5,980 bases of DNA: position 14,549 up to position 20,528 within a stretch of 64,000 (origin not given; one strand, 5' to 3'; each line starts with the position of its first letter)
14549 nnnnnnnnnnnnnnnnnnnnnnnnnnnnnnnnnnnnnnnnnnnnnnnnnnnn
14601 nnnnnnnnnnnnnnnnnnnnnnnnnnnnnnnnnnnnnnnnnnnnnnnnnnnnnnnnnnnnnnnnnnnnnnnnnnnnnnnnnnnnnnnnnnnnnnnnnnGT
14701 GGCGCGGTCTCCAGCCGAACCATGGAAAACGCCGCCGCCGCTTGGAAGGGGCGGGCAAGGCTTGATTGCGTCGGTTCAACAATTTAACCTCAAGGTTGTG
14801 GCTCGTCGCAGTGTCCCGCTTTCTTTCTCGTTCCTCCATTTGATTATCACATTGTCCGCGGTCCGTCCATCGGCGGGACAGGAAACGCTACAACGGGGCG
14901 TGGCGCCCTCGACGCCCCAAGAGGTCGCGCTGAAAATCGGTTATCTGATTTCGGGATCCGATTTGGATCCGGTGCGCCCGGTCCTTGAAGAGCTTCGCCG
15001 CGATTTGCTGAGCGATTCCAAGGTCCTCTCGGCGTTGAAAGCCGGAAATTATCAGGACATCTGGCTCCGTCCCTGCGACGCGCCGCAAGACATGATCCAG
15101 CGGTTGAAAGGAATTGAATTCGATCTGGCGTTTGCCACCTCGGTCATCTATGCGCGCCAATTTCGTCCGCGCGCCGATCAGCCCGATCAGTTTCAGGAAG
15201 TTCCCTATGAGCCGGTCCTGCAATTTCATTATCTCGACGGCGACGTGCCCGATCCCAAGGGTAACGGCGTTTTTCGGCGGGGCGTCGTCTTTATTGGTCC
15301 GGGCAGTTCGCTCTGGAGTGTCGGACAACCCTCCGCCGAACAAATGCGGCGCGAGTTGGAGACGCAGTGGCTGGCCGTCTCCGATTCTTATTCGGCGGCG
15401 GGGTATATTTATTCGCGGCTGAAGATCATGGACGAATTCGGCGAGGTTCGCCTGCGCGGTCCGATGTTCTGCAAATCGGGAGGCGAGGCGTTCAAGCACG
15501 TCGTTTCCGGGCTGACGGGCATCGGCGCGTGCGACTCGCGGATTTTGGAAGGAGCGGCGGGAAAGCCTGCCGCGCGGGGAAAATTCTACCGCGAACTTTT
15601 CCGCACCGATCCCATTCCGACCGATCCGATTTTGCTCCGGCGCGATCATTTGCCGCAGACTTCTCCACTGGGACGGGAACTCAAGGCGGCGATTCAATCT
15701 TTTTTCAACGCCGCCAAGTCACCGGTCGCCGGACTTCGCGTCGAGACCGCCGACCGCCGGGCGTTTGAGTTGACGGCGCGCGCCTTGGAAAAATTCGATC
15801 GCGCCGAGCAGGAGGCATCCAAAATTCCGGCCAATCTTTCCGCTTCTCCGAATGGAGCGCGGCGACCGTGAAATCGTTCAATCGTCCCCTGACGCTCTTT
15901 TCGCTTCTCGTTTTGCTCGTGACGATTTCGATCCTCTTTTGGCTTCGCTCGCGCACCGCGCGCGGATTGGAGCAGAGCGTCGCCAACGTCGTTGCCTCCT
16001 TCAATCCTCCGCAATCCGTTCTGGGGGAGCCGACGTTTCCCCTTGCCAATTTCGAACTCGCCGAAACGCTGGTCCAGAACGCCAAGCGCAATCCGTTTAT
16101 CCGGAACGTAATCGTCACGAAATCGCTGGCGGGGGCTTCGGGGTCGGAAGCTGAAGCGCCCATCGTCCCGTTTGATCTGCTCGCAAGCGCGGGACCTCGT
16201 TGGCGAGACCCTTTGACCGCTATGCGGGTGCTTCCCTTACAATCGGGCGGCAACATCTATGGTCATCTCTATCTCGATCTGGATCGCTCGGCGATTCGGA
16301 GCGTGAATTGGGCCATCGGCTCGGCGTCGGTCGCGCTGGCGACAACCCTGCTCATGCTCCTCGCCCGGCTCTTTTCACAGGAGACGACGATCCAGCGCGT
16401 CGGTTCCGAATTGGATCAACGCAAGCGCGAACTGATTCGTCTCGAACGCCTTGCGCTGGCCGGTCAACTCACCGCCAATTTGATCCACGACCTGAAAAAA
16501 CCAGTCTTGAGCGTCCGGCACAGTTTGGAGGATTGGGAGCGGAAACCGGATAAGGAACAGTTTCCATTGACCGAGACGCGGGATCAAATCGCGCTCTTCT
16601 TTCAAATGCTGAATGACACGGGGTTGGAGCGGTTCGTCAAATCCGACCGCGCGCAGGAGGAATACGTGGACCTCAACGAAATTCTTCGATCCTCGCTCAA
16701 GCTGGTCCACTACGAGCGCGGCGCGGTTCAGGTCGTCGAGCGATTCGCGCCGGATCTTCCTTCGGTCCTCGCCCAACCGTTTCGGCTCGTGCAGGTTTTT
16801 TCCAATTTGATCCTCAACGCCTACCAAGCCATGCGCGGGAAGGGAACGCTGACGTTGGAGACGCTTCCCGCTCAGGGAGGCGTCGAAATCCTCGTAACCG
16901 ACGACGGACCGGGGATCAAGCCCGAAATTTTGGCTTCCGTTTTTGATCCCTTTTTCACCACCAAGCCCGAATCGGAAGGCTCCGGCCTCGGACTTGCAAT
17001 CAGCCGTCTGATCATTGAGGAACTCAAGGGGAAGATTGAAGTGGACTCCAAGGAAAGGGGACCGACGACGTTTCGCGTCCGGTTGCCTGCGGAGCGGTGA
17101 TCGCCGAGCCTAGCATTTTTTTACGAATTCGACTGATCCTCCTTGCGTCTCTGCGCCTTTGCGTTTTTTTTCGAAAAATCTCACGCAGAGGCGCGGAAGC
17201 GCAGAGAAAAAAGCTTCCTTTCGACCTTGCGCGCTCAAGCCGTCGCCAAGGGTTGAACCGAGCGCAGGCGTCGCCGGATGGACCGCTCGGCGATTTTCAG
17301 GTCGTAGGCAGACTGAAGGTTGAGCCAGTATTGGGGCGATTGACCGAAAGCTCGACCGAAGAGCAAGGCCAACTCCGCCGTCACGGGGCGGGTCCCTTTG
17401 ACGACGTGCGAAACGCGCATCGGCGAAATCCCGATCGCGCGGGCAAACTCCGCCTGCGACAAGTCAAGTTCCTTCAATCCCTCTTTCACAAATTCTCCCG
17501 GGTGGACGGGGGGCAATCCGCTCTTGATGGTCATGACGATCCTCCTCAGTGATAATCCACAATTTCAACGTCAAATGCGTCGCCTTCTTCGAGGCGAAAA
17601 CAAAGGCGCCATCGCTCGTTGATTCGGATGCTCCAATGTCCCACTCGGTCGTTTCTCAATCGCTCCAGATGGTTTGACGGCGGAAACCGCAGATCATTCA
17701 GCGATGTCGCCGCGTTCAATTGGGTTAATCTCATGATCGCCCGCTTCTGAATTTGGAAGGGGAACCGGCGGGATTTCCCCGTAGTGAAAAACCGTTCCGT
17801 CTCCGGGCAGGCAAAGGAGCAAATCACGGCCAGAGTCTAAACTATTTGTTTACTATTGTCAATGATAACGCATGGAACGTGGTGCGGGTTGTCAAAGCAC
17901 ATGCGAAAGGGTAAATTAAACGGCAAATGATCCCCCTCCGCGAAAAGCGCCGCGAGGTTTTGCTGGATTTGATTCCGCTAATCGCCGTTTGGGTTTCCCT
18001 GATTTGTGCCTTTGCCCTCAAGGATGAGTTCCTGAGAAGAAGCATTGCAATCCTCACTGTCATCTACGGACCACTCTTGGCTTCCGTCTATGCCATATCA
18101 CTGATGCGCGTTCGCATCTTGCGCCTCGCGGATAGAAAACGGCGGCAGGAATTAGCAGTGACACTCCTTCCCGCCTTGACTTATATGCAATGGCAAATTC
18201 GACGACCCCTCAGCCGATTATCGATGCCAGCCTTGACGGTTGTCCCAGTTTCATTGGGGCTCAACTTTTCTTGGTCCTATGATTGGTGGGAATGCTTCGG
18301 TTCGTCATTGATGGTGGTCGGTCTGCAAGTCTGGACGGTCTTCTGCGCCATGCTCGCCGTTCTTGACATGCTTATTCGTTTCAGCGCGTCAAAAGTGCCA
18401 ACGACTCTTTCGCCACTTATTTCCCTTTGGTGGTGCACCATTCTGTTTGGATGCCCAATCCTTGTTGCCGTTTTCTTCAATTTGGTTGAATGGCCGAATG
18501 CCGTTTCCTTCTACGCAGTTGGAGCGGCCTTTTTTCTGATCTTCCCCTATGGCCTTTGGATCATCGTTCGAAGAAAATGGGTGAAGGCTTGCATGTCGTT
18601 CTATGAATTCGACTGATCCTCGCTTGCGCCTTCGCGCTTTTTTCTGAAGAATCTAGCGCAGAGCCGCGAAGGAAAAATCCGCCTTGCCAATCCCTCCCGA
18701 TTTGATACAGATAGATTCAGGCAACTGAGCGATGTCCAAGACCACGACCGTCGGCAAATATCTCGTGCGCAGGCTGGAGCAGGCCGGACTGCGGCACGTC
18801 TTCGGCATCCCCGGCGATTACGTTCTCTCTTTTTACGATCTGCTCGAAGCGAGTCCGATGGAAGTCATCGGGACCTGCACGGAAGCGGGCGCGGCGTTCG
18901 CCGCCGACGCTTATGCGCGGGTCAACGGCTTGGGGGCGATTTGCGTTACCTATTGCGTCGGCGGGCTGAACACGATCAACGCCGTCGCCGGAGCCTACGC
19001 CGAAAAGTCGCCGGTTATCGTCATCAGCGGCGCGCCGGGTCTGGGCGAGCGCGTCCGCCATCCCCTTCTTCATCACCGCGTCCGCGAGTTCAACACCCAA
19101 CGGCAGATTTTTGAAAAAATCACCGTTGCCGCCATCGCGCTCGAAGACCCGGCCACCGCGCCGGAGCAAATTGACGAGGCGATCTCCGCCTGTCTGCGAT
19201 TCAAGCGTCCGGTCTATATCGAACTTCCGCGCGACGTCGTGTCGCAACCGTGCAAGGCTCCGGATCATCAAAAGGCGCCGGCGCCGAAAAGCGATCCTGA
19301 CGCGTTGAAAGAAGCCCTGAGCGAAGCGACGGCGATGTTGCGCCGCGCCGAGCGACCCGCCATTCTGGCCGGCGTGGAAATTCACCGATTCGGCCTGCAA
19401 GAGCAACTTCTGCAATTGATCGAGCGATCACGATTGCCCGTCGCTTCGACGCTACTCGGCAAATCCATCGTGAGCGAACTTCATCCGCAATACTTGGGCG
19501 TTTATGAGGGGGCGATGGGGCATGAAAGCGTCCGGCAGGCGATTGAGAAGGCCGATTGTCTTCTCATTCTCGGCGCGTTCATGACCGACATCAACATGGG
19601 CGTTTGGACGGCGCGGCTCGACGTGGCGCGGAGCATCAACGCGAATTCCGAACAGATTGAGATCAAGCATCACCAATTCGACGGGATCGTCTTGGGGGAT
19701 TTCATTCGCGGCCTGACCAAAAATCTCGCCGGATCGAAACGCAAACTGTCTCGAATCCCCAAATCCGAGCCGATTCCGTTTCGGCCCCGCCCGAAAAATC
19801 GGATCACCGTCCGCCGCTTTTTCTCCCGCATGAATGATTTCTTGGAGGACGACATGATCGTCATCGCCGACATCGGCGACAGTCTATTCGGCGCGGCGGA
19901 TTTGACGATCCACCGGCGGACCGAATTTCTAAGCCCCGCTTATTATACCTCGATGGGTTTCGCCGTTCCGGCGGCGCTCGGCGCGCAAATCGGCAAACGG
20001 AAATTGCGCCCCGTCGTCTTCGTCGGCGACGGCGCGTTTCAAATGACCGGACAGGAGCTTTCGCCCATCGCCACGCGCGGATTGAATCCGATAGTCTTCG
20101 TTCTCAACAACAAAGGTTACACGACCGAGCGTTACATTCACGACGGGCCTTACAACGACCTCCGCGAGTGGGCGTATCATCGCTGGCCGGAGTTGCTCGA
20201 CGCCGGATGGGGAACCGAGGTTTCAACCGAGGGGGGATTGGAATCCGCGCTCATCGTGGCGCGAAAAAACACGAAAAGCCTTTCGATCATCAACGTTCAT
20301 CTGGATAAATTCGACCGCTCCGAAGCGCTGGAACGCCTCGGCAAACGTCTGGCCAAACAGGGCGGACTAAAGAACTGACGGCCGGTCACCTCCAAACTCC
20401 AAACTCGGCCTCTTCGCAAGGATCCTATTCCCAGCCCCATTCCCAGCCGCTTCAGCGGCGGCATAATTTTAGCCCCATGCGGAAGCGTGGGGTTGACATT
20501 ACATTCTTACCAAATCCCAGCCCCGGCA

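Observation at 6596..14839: Candidate undescribed secreted system: DUF58, di-haem MauG/CCP fused to beta-helix, two Cys-ladder beta-solenoids, stand-alone beta-helix paralogue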

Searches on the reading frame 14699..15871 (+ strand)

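Call 4: search_protein_families(library=pfam, proteins=[window:14699-15871:+], max_evalue=0.01)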
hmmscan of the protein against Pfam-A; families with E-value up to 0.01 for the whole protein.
window:14699-15871:+ (390 aa): 1 family
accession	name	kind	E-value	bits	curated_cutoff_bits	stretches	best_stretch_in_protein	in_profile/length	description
PF12974.12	Phosphonate-bd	-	4.7e-07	29.9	27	1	130-340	40-217/242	ABC transporter, phosphonate, periplasmic substrate-binding protein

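Call 5: search_protein_families(library=ncbifam, proteins=[window:14699-15871:+], max_evalue=0.01)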
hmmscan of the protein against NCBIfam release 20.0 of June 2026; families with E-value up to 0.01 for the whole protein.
window:14699-15871:+ (390 aa): 0 families

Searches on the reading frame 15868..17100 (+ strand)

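Call 4: search_protein_families(library=pfam, proteins=[window:15868-17100:+], max_evalue=0.01)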
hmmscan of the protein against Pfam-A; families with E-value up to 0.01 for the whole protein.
window:15868-17100:+ (410 aa): 2 families
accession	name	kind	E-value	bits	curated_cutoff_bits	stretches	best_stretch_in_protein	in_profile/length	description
PF02518.31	HATPase_c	-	3.8e-25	88.9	26.4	1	304-409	3-110/111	Histidine kinase-, DNA gyrase B-, and HSP90-like ATPase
PF13581.12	HATPase_c_2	-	0.005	17.3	27.4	1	311-394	40-116/127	Histidine kinase-like ATPase domain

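Call 5: search_protein_families(library=ncbifam, proteins=[window:15868-17100:+], max_evalue=0.01)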
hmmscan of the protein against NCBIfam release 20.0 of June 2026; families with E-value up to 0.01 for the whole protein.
window:15868-17100:+ (410 aa): 80 families (the best 25 are shown)
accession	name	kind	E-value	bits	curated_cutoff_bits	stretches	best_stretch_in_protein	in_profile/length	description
NF008468.0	PRK11360.1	equivalog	1.4e-45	155.8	646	1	181-409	379-609/616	two-component system sensor histidine kinase AtoS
NF007688.0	PRK10364.1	equivalog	1.3e-37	129.7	479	1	152-408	195-451/460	two-component system sensor histidine kinase ZraS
NF038348.1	T2SS_HK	subfamily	3.6e-35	121.4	450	1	256-408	421-573/574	histidine kinase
NF052574.1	HisKinEspCMyxo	equivalog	3.2e-32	111.6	1200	1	186-408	405-637/785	serine histidine kinase EspC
NF010411.0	PRK13837.1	equivalog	7.7e-24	83.7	647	1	263-408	516-675/828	two-component system VirA-like sensor kinase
NF046026.1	HisKinCckACaul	equivalog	1.4e-23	82.9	1000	1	190-409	294-533/678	cell cycle histidine kinase CckA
NF052573.1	HisKinEspAMyxo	equivalog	2.7e-22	78.6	1400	1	289-408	487-611/755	serine histidine kinase EspA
NF041777.1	sens_FixL_Rhizob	equivalog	3.5e-21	75.4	850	1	173-408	237-481/485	sensor protein FixL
TIGR02966.1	phoR_proteo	equivalog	1.7e-20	73.3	334.2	1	200-406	116-333/333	phosphate regulon sensor histidine kinase PhoR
NF040750.1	tetrathio_HK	equivalog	1.7e-20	73.1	750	1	172-395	312-541/555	tetrathionate respiration histidine kinase TtrS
NF007898.0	PRK10604.1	equivalog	3.4e-20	72.6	478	1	169-408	185-423/433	two-component system sensor histidine kinase RstB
NF047497.1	HK_LIC_12097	equivalog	1.8e-19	69.8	500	1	184-408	136-366/367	LIC_12097 family sensor histidine kinase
NF008312.0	PRK11100.1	equivalog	2.1e-19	69.8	356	1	173-408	234-474/477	two-component system sensor histidine kinase CreC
TIGR02938.1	nifL_nitrog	equivalog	3.4e-19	68.7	242.45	1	206-404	284-490/494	nitrogen fixation negative regulator NifL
NF007004.0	PRK09467.1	equivalog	5.1e-19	68.4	415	1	258-408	288-436/440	two-component system sensor histidine kinase EnvZ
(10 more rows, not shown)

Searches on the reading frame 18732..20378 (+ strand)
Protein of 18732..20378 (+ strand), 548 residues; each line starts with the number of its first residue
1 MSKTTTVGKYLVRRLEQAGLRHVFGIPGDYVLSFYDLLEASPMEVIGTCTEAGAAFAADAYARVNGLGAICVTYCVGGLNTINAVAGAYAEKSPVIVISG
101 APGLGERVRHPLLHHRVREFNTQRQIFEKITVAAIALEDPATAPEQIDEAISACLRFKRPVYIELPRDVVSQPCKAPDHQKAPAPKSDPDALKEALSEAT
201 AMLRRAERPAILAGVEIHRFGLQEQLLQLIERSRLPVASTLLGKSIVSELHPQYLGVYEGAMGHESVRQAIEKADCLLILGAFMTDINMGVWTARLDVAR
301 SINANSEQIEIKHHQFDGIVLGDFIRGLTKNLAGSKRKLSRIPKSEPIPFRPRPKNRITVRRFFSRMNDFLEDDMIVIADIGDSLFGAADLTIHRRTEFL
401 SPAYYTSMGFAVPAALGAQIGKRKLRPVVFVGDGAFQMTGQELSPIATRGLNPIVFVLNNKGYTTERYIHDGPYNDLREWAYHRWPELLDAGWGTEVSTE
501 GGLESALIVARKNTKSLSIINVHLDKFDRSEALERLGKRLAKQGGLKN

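Call 70: search_protein_families(library=pfam, proteins=[window:18732-20378:+], max_evalue=0.001)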
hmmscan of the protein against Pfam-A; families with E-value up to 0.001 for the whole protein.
window:18732-20378:+ (548 aa): 3 families
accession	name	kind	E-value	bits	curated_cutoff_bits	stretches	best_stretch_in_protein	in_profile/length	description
PF02776.23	TPP_enzyme_N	-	3.6e-31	107.8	26.8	1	6-111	2-109/119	Thiamine pyrophosphate enzyme, N-terminal TPP binding domain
PF00205.28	TPP_enzyme_M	-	8.9e-27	93.9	30.4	1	197-323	2-129/137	Thiamine pyrophosphate enzyme, central domain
PF02775.26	TPP_enzyme_C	-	2.6e-22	79.7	21.9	1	380-471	1-93/151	Thiamine pyrophosphate enzyme, C-terminal TPP binding domain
